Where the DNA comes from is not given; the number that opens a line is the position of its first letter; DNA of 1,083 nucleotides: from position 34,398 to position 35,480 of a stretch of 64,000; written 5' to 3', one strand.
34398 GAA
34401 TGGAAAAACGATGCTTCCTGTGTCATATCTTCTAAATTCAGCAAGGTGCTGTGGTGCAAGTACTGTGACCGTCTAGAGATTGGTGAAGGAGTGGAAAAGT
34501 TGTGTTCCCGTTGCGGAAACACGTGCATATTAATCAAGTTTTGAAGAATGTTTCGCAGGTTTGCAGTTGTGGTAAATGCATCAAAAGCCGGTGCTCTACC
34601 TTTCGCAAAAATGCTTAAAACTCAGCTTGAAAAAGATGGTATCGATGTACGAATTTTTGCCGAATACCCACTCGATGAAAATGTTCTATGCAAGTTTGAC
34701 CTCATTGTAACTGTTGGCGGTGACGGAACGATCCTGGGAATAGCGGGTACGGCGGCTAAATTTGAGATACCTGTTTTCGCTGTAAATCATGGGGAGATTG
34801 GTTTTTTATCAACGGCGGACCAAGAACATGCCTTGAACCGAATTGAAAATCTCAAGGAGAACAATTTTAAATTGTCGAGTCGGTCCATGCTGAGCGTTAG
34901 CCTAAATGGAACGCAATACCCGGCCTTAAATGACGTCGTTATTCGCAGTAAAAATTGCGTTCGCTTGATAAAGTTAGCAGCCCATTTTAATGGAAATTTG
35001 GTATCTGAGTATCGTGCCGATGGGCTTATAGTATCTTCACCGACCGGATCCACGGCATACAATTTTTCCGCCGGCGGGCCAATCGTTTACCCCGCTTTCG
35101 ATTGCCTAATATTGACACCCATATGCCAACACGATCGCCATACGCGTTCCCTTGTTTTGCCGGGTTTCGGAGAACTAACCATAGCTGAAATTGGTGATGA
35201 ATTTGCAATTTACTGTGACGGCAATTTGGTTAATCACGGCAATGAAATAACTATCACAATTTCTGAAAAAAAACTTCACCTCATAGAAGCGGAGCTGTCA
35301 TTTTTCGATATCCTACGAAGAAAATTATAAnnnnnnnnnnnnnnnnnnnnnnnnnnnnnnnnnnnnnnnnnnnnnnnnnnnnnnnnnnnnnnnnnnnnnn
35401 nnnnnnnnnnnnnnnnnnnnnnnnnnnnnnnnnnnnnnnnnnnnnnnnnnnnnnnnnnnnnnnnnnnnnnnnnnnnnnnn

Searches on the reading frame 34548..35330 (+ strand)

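Call 90: search_protein_families(library=pfam, proteins=[window:34548-35330:+], max_evalue=0.001)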
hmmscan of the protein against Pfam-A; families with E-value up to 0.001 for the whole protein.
window:34548-35330:+ (260 aa): 2 families
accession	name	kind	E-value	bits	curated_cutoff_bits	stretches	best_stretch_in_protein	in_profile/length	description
PF20143.4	NAD_kinase_C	-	1.5e-25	89.8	23.7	1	127-247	1-125/126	ATP-NAD kinase C-terminal domain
PF01513.26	NAD_kinase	-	1e-14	55.4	25.5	1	42-102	65-125/130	ATP-NAD kinase N-terminal domain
